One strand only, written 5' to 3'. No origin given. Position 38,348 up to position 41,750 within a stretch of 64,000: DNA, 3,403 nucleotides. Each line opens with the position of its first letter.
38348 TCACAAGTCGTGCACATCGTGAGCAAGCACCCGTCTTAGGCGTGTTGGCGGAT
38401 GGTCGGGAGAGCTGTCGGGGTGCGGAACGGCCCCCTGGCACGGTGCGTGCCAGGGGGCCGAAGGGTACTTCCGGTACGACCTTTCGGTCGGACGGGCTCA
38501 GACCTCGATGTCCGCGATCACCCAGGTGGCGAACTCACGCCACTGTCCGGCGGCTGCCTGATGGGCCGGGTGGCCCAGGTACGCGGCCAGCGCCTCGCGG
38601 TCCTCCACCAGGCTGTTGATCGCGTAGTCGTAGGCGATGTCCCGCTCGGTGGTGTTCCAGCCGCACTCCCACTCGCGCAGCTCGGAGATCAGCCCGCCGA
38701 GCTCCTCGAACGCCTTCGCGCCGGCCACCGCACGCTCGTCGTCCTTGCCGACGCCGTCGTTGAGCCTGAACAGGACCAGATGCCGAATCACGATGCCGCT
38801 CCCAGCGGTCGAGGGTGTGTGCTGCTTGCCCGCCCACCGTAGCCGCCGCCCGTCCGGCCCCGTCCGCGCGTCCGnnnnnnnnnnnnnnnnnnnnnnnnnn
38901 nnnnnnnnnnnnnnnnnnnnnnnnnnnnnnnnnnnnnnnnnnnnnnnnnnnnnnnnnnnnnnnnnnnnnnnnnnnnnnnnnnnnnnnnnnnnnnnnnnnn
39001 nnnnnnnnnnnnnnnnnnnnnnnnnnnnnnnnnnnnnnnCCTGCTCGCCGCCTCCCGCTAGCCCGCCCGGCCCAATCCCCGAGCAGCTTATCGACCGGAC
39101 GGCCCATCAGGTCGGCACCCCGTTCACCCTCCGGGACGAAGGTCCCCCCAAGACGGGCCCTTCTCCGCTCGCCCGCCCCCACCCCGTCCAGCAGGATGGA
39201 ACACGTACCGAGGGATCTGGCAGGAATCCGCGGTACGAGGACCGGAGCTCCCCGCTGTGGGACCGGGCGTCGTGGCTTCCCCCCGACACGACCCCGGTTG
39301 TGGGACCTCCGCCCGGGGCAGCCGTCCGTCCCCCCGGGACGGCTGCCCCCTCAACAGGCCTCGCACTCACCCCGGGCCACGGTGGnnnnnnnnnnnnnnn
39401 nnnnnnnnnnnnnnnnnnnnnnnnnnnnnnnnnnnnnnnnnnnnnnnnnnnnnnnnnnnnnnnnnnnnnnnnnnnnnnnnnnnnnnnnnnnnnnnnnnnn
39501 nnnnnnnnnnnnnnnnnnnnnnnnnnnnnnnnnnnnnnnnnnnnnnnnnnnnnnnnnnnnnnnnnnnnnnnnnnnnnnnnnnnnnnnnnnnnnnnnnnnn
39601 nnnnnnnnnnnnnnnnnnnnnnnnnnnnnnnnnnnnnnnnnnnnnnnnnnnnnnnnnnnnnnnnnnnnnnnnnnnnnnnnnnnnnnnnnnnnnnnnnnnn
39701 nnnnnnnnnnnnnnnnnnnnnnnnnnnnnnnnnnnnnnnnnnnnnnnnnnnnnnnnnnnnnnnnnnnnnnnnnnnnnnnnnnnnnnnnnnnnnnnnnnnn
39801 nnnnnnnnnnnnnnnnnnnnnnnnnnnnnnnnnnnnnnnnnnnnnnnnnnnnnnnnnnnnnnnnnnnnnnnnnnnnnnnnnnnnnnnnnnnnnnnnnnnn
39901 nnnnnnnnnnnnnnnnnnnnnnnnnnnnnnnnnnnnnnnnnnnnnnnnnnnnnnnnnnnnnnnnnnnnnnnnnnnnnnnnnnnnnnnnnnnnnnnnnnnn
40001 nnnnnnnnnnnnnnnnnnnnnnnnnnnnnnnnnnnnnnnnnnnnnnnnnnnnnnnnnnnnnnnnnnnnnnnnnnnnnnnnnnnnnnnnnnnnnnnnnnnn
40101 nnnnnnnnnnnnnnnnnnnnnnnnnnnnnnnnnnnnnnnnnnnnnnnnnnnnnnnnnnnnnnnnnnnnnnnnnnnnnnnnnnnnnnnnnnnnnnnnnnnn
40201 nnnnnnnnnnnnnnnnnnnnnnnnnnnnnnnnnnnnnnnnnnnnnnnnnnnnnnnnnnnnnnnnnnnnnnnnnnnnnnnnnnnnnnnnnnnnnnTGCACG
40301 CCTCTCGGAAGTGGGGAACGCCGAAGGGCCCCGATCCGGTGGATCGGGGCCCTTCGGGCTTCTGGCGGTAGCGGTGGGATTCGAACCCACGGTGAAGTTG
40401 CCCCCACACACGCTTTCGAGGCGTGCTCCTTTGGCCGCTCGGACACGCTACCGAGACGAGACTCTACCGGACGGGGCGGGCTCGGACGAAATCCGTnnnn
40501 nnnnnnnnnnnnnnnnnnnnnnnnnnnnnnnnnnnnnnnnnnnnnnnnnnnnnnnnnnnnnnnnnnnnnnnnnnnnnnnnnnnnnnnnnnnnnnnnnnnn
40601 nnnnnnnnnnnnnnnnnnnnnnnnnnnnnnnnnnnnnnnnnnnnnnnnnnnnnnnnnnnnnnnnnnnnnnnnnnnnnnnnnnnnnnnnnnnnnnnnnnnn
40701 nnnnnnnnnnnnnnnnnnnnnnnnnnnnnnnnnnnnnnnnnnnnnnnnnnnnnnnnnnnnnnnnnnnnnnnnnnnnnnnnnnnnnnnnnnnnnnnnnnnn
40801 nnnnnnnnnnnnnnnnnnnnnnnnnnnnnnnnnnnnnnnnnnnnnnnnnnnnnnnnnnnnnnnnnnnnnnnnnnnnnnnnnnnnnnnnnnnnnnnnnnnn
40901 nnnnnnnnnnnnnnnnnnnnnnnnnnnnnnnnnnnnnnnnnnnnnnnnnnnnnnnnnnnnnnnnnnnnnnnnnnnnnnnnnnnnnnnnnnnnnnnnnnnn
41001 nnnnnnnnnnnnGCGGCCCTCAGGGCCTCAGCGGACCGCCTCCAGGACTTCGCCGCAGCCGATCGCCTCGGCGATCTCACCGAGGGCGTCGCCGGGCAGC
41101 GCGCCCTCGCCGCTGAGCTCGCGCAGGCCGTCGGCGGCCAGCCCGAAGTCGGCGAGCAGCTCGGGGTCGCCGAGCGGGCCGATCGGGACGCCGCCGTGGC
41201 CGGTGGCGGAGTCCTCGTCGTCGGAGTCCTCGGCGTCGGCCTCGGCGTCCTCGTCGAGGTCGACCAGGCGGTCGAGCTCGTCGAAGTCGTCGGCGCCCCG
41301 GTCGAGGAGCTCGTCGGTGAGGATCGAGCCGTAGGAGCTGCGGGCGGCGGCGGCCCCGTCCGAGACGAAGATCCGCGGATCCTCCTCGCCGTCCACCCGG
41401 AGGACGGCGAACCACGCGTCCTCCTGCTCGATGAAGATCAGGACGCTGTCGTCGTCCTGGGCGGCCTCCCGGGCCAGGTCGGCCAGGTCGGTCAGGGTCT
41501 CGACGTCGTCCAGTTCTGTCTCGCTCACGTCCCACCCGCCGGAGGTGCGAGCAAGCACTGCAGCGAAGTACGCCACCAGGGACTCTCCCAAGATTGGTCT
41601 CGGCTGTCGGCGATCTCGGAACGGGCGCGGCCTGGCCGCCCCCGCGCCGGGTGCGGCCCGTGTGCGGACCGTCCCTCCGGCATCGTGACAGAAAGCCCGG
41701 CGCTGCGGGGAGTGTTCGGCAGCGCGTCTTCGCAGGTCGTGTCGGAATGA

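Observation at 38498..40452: Small islet at the 3' side of tRNA-Ser(CGA): HNH nuclease with unknown N-terminal domain, micro-ORF and Dabb protein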

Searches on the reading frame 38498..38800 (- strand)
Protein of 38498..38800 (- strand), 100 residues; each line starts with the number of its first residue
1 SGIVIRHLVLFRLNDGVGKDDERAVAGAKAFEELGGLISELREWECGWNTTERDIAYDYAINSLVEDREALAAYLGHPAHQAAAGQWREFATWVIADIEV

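Call 6: search_protein_families(library=pfam, proteins=[window:38498-38800:-], max_evalue=0.01)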
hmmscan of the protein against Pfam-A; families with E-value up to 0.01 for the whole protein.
window:38498-38800:- (100 aa): 1 family
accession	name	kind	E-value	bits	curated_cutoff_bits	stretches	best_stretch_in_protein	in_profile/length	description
PF07876.18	Dabb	-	1.7e-19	70.7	25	1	5-100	1-96/96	Stress responsive A/B Barrel Domain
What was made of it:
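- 38498..38791 (-): Core Dabb (stress-responsive alpha/beta barrel) gene, 97 aa. It is not part of the insert. Pfam Dabb 1.7e-19 (call 6).
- Checked: The Dabb gene is at 38498-38791 (Pfam Dabb 1.7e-19, call 6).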

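Call 9: search_protein_families(library=ncbifam, proteins=[window:38498-38800:-], max_evalue=0.01)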
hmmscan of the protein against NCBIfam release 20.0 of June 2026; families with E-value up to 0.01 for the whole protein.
window:38498-38800:- (100 aa): 0 families

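Call 10: search_protein_families(library=padloc, proteins=[window:38498-38800:-], max_evalue=0.01)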
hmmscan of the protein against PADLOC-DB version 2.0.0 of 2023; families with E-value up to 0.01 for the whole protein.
window:38498-38800:- (100 aa): 0 families

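Call 65: search_protein_families(library=pfam, proteins=[L083:4104-4358:+], max_evalue=0.01)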
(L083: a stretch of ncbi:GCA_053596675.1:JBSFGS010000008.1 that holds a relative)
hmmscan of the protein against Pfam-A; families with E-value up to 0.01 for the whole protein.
L083:4104-4358:+ (84 aa): 0 families

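Call 72: search_protein_families(library=pfam, proteins=[L091:8231-8641:-], max_evalue=0.01)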
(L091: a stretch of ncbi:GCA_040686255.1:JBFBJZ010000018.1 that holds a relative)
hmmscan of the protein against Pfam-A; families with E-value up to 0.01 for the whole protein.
L091:8231-8641:- (137 aa): 1 family
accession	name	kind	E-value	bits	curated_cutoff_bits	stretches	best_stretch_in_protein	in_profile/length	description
PF00589.27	Phage_integrase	-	2.5e-07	31.1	27.1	1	51-98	120-168/172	Phage integrase family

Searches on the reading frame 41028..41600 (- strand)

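Call 6: search_protein_families(library=pfam, proteins=[window:41028-41600:-], max_evalue=0.01)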
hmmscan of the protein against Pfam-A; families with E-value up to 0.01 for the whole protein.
window:41028-41600:- (190 aa): 0 families

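Call 9: search_protein_families(library=ncbifam, proteins=[window:41028-41600:-], max_evalue=0.01)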
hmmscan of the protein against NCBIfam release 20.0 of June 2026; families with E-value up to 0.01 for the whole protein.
window:41028-41600:- (190 aa): 1 family
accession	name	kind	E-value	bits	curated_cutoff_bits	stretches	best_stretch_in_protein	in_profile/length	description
TIGR03941.1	tRNA_deam_assoc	hypoth_equivalog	1.8e-31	109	53.6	1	11-189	2-156/156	tRNA adenosine deaminase-associated protein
